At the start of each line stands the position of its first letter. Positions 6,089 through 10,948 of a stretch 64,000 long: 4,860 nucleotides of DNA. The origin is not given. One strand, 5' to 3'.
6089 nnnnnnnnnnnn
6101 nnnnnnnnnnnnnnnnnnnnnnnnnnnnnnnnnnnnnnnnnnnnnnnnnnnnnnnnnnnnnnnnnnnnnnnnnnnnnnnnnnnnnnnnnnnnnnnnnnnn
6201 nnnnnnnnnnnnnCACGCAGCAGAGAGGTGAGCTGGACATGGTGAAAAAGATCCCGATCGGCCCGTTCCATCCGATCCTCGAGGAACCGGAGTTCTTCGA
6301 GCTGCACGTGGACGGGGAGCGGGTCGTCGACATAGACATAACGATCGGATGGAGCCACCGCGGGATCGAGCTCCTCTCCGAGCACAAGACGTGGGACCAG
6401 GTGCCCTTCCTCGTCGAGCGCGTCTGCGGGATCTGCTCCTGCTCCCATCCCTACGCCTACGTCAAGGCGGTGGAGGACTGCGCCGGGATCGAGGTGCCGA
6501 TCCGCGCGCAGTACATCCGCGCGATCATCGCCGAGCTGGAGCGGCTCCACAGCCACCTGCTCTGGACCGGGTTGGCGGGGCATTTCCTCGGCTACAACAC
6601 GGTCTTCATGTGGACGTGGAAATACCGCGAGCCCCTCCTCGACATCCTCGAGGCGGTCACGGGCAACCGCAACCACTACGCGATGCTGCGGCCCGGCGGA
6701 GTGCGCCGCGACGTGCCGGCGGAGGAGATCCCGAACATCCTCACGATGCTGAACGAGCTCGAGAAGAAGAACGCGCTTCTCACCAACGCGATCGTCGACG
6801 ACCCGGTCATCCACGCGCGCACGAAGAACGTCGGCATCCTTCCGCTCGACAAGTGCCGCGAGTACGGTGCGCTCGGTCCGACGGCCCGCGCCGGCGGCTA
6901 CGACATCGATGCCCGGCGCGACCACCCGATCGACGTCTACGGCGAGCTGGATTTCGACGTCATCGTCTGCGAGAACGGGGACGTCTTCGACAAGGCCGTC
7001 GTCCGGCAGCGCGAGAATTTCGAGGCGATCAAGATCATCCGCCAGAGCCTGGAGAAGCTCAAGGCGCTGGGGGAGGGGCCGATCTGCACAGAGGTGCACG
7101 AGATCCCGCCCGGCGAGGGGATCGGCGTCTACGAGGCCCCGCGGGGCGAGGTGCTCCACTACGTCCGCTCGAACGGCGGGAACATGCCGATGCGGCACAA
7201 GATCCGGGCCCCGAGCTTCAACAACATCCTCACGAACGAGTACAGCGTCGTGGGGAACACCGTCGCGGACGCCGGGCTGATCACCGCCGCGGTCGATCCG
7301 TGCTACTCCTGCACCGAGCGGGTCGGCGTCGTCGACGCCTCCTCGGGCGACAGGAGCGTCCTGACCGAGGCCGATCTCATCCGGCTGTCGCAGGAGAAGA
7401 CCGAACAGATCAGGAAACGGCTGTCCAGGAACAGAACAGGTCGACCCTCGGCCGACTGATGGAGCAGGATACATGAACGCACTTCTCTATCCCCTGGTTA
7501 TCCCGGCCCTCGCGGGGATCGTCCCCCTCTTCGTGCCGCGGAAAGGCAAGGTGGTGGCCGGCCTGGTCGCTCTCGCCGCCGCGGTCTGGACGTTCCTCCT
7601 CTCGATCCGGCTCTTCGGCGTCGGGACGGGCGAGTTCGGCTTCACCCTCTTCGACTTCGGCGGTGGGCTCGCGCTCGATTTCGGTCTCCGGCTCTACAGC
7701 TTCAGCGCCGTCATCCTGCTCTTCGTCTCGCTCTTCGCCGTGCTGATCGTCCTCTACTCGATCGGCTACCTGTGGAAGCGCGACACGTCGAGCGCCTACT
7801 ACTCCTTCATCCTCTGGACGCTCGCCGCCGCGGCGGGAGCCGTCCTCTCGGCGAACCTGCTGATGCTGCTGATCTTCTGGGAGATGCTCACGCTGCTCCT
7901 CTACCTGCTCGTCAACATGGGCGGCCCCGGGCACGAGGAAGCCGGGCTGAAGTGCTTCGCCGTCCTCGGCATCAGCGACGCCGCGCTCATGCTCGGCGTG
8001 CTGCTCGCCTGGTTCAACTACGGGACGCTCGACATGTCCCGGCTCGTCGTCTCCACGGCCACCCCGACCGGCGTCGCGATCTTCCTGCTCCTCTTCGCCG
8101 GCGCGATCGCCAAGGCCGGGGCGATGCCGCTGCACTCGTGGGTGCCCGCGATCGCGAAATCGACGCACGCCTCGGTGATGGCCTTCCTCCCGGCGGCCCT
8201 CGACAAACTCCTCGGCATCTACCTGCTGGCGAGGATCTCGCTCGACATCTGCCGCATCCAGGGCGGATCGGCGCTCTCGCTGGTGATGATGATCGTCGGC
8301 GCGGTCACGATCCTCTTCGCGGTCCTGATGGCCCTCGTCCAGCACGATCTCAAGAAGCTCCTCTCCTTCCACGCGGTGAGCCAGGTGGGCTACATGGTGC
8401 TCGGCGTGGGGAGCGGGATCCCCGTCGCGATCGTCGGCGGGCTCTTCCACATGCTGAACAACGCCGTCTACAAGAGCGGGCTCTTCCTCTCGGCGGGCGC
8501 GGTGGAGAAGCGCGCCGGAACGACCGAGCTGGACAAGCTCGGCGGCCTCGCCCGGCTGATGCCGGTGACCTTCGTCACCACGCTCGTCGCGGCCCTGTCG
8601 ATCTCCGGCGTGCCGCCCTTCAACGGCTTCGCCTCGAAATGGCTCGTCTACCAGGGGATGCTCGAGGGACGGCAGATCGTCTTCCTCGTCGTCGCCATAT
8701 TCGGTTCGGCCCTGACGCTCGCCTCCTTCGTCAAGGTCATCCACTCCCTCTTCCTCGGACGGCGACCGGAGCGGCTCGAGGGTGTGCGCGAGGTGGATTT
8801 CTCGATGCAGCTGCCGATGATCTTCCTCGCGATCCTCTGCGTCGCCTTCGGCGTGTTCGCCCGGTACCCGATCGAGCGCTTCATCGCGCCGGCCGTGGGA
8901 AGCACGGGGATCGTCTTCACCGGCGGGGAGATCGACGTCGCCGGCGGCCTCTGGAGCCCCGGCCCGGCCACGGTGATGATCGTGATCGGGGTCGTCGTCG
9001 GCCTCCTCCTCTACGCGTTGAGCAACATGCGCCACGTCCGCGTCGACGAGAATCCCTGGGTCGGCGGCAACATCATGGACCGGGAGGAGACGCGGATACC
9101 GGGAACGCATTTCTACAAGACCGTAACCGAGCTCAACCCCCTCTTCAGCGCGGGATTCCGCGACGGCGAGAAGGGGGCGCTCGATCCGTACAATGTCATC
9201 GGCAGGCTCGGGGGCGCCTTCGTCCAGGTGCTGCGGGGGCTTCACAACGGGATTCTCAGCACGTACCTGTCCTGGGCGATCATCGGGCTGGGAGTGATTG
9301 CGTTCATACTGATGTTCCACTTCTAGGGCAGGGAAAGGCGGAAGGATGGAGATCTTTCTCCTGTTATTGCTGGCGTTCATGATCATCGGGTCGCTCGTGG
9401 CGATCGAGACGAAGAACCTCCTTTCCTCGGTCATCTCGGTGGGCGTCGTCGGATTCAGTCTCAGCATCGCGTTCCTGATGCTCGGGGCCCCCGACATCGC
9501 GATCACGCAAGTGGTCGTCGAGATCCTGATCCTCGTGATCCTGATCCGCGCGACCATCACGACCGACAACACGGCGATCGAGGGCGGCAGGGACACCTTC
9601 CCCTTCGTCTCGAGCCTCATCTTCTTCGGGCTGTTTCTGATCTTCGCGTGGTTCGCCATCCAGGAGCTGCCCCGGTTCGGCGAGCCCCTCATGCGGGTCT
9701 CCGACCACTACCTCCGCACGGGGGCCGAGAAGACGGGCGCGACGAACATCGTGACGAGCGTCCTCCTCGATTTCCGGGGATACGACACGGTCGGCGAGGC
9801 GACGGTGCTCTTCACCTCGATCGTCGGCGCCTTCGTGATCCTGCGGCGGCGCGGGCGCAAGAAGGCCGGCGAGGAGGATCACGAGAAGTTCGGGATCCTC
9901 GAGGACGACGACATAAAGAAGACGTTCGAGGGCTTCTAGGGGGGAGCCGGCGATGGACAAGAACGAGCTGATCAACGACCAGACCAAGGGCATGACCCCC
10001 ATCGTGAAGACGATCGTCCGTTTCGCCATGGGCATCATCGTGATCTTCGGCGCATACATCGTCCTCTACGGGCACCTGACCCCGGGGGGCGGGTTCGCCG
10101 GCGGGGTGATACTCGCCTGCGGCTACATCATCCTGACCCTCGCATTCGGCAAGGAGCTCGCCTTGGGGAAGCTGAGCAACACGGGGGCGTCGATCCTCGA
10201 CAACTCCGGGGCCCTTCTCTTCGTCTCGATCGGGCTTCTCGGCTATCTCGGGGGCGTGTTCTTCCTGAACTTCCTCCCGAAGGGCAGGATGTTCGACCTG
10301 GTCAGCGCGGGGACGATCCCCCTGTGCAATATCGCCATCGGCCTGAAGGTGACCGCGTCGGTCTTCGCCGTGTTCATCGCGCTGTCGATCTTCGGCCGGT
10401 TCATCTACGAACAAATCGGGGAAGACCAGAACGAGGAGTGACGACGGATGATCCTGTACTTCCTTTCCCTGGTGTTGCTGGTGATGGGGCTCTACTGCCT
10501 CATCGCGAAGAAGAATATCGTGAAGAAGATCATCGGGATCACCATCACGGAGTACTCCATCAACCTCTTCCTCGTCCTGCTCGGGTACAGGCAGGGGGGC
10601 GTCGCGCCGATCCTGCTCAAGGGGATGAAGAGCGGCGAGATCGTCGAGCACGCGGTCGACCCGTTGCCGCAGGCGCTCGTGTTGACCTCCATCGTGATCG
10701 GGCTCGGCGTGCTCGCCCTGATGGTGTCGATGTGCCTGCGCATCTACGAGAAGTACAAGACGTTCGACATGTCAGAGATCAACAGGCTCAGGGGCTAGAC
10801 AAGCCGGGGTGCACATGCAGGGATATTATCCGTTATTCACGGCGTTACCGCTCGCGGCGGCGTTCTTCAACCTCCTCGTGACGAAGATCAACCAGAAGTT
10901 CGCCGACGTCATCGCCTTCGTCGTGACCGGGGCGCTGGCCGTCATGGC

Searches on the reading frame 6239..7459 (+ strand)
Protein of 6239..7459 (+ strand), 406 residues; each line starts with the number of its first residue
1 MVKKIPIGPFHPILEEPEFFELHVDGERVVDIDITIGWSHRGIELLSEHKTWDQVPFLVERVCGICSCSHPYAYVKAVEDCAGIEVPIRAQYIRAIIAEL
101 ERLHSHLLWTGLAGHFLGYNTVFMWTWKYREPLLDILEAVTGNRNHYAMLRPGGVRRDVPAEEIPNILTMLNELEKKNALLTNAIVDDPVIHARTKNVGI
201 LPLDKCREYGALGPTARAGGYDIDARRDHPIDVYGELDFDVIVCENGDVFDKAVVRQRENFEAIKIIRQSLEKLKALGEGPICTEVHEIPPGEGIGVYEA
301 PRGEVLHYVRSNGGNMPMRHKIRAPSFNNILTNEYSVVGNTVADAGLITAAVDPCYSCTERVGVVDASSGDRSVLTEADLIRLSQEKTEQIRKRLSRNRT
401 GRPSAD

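Call 6: search_protein_families(library=pfam, proteins=[window:6239-7459:+], max_evalue=0.01)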
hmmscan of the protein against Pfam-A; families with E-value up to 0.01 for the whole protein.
window:6239-7459:+ (406 aa): 2 families
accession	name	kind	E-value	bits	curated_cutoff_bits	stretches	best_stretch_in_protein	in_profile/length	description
PF00346.24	Complex1_49kDa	-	4.4e-63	213.3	24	2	117-284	2-166/271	Respiratory-chain NADH dehydrogenase, 49 Kd subunit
PF00374.24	NiFeSe_Hases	-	3.9e-17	62.8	25.8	1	41-109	1-69/508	Nickel-dependent hydrogenase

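Call 7: search_protein_families(library=ncbifam, proteins=[window:6239-7459:+], max_evalue=0.01)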
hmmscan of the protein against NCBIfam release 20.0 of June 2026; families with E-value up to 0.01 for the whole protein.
window:6239-7459:+ (406 aa): 15 families
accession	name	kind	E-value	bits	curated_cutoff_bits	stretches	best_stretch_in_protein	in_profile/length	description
NF004739.1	PRK06075.1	equivalog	6e-94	314.9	360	2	5-288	3-283/384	NADH-quinone oxidoreductase subunit D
TIGR01962.1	NuoD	equivalog_domain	7e-85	285.2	459.35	2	6-288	6-285/386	NADH dehydrogenase (quinone) subunit D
NF040602.1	F420_dehyd_FpoD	exception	1.8e-80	270.8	600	1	5-361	10-372/372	F420H2 dehydrogenase subunit FpoD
NF008974.0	PRK12322.1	equivalog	2e-71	240.9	522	1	6-354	10-359/366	NADH-quinone oxidoreductase subunit D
NF009808.0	PRK13292.1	equivalog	2.9e-64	217.3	1156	2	7-274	412-679/791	NADH-quinone oxidoreductase subunit B/C/D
NF008728.0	PRK11742.1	equivalog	1.6e-56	191.9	840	2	7-275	219-487/598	NADH-quinone oxidoreductase subunit C/D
NF005649.0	PRK07415.1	equivalog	4.7e-50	170.8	583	2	5-275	13-284/394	NAD(P)H-quinone oxidoreductase subunit H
TIGR03295.1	frhA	equivalog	1e-24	87.3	392.5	2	40-177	40-184/412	coenzyme F420 hydrogenase subunit alpha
NF033181.1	NiFeSe_hydrog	equivalog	2e-18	66.6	600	2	21-108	19-105/507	nickel-dependent hydrogenase large subunit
NF045518.1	H2_NiFeSe_large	exception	1.2e-16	60.7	780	2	21-108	19-105/485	NiFeSe hydrogenase large subunit HysA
NF007778.0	PRK10467.1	equivalog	1.9e-14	52.9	969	1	35-108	33-106/567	hydrogenase 2 large subunit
NF040828.1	sulfhyd_ShyA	equivalog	1.1e-12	47.6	700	2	22-123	19-122/415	NAD(P)-dependent hydrogenase/sulfhydrogenase 2 subunit alpha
NF041785.2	VhuA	equivalog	1.6e-12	46.8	800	1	30-108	29-106/418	F420-non-reducing hydrogenase Vhu subunit A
NF007550.0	PRK10170.1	equivalog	2.7e-11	42.6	1101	1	21-108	34-121/597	Ni/Fe-hydrogenase large subunit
NF040832.1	sulfhyd_HydA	equivalog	0.0002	20.6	880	1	21-130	20-131/426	NADPH-dependent hydrogenase/sulfhydrogenase 1 subunit alpha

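Call 30: search_solved_structures(query=window:6239-7459:+, max_evalue=1e-10)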
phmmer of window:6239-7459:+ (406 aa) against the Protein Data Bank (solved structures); distinct sequences matched with E-value up to 1e-10: 85 (the best 60 are shown).
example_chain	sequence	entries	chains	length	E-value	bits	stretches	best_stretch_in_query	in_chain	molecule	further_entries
6cfw_L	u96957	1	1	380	3.5e-91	309.4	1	4-361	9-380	Membrane-bound hydrogenase subunit alpha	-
7z0s_E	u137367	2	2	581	1.2e-78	268.1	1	5-387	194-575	Formate hydrogenlyase subunit 5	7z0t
2fug_4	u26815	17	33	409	2.8e-61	210.8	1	4-284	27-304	NADH-quinone oxidoreductase chain 4 | NADH-QUINONE OXIDOREDUCTASE SUBUNIT 4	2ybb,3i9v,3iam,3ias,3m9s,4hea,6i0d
7q5y_B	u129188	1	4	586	5.2e-59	203.4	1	7-294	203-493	NADH-quinone oxidoreductase subunit C/D 2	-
7arc_D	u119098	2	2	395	5.2e-53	183.6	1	5-274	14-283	ND7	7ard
6h8k_C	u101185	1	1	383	2.4e-51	178.1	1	5-274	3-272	NUCM protein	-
6gcs_C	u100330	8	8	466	3.5e-51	177.6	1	5-274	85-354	49-KDA PROTEIN (NUCM) | Subunit NUCM of NADH:Ubiquinone Oxidoreductase (Complex I) | NUCM protein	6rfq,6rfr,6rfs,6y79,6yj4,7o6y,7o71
9f5x_E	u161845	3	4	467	2.2e-50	175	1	7-274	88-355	NADH:ubiquinone oxidoreductase 49 kD subunit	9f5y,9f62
7b0n_D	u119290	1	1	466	2.4e-50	174.8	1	5-274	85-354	NUCM protein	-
8ba0_D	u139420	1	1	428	4.6e-50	173.9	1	6-288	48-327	Complex I-49kD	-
8b9z_D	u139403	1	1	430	4.7e-50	173.9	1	6-288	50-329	Complex I-49kD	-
8esw_S2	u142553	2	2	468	6.7e-50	173.4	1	6-285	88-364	Complex I-49kD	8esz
4wz7_C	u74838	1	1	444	2.5e-49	171.5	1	5-274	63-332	NUCM protein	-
8e9g_D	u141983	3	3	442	3.2e-49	171.1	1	6-281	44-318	NADH-quinone oxidoreductase subunit D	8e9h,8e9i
7zm7_C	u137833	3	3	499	1.6e-48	168.8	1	6-306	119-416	NADH-ubiquinone oxidoreductase 49 kDa subunit-like protein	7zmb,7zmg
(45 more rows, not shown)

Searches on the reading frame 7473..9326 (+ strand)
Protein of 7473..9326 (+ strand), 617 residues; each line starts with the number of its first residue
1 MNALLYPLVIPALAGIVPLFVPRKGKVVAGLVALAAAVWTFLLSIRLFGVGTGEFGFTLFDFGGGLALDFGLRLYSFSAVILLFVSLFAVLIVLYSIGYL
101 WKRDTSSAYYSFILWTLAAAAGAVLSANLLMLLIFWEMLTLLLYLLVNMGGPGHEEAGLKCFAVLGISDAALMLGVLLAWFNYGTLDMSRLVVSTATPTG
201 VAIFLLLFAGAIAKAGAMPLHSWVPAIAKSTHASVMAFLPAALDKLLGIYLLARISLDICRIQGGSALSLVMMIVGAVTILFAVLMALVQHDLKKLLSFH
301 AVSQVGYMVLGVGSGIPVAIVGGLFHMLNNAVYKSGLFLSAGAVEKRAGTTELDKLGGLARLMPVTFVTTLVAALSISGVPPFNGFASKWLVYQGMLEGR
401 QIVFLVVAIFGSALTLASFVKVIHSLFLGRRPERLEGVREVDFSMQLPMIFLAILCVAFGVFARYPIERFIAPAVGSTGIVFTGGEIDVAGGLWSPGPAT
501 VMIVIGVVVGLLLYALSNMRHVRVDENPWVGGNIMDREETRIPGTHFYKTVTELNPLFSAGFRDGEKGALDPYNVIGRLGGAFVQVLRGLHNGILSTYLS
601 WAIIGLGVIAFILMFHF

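Call 6: search_protein_families(library=pfam, proteins=[window:7473-9326:+], max_evalue=0.01)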
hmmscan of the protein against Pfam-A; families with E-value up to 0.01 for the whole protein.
window:7473-9326:+ (617 aa): 3 families
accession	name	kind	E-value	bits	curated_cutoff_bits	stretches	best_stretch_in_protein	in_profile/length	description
PF00361.26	Proton_antipo_M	-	8.9e-50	170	21.5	1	126-415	1-294/294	NADH:quinone oxidoreductase/Mrp antiporter, TM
PF00662.26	Proton_antipo_N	-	2.6e-05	24.4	24.5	1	64-104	5-44/51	NADH-Ubiquinone oxidoreductase (complex I), chain 5 N-terminus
PF20712.2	CyanoTRADDas_TM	-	0.0016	18.9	24.3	1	268-331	12-63/68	Cyanobacterial TRADD-N associated 2-Transmembrane domain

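Call 7: search_protein_families(library=ncbifam, proteins=[window:7473-9326:+], max_evalue=0.01)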
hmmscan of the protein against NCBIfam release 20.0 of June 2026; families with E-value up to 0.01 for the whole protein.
window:7473-9326:+ (617 aa): 76 families (the best 25 are shown)
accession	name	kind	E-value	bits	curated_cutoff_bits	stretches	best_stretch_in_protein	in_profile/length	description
NF006419.0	PRK08668.1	equivalog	2.3e-92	310.7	617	1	2-611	2-610/613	NADH dehydrogenase subunit M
NF006240.0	PRK08376.1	subfamily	2.6e-82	277.4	662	1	72-475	86-504/521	putative monovalent cation/H+ antiporter subunit D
NF005086.0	PRK06521.1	equivalog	3.7e-73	247.1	667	1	9-480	13-511/669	hydrogenase 4 subunit B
NF005141.0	PRK06590.1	equivalog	4.4e-73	247.2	556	1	5-615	6-611/615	NADH-quinone oxidoreductase subunit L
NF009288.0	PRK12648.1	equivalog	1.2e-69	235.4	1104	1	5-520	4-526/954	monovalent cation/H+ antiporter subunit A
NF009287.0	PRK12647.1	equivalog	2.6e-69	234.6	937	1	12-519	11-520/773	putative monovalent cation/H+ antiporter subunit A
TIGR01974.1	NDH_I_L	subfamily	1.1e-67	229.3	407.5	1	4-612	7-628/630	NADH-quinone oxidoreductase subunit L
NF005097.0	PRK06525.1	equivalog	1.8e-66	224.8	430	1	3-463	4-475/480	hydrogenase 4 subunit D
NF009310.0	PRK12668.1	equivalog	5.6e-63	213.7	564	1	3-465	5-436/584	Na(+)/H(+) antiporter subunit D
TIGR00940.1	2a6301s01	subfamily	2.2e-60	204.9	920.45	1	9-516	6-541/793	monovalent cation:proton antiporter subunit A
NF006236.0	PRK08375.1-1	equivalog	6.5e-58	196.9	663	1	4-465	9-483/493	putative monovalent cation/H+ antiporter subunit D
NF009289.0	PRK12649.1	equivalog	3.4e-57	194.4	1117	1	29-516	32-535/789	putative monovalent cation/H+ antiporter subunit A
NF009306.0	PRK12663.1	equivalog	8.6e-57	193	542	1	2-464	4-468/498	Na+/H+ antiporter subunit D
NF009285.0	PRK12645.1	equivalog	2.7e-56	191.3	1028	1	4-516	4-548/804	Na+/H+ antiporter subunit A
NF006418.0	PRK08667.1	equivalog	1.9e-55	188.6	794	1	9-464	11-487/644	hydrogenase membrane subunit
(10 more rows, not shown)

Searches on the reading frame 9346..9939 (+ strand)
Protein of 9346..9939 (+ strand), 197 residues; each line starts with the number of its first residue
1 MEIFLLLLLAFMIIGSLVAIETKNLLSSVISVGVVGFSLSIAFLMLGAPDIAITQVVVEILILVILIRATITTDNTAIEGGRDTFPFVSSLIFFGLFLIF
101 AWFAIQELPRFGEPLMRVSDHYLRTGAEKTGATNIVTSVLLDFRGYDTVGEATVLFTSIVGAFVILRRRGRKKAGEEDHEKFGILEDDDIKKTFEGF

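Call 71: search_protein_families(library=pfam, proteins=[window:9346-9939:+], max_evalue=0.001)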
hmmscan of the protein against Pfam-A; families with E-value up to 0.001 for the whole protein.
window:9346-9939:+ (197 aa): 3 families
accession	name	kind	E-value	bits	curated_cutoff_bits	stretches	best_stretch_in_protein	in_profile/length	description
PF13244.11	MbhD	-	4.8e-16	59.1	27.2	1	10-69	1-61/67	MBH, subunit D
PF20501.3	MbhE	-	8.4e-11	42.2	27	1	117-168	32-83/98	MBH, subunit E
PF00499.25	Oxidored_q3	-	8.6e-06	26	33.2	1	16-165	2-146/146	NADH-ubiquinone/plastoquinone oxidoreductase chain 6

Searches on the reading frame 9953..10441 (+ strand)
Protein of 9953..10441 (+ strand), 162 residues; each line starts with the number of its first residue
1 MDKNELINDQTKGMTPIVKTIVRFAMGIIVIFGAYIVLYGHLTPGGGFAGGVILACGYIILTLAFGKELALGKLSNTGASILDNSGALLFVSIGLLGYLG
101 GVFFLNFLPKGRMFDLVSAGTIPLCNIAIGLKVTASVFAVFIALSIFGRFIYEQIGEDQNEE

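Call 71: search_protein_families(library=pfam, proteins=[window:9953-10441:+], max_evalue=0.001)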
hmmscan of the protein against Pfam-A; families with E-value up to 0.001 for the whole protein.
window:9953-10441:+ (162 aa): 1 family
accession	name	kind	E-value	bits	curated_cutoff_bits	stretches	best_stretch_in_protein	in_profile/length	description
PF04039.18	MnhB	-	5.3e-23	82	22.5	1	17-137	1-125/127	Domain related to MnhB subunit of Na+/H+ antiporter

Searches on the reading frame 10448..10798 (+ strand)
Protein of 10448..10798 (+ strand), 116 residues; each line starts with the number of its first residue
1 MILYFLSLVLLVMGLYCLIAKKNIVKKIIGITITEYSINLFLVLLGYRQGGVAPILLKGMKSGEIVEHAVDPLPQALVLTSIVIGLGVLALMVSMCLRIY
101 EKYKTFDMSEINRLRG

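Call 71: search_protein_families(library=pfam, proteins=[window:10448-10798:+], max_evalue=0.001)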
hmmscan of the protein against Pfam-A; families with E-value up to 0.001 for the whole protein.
window:10448-10798:+ (116 aa): 1 family
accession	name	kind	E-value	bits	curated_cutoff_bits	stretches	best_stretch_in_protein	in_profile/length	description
PF00420.29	Oxidored_q2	-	4.8e-25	87.6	26.1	1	3-116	2-95/95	NADH-ubiquinone/plastoquinone oxidoreductase chain 4L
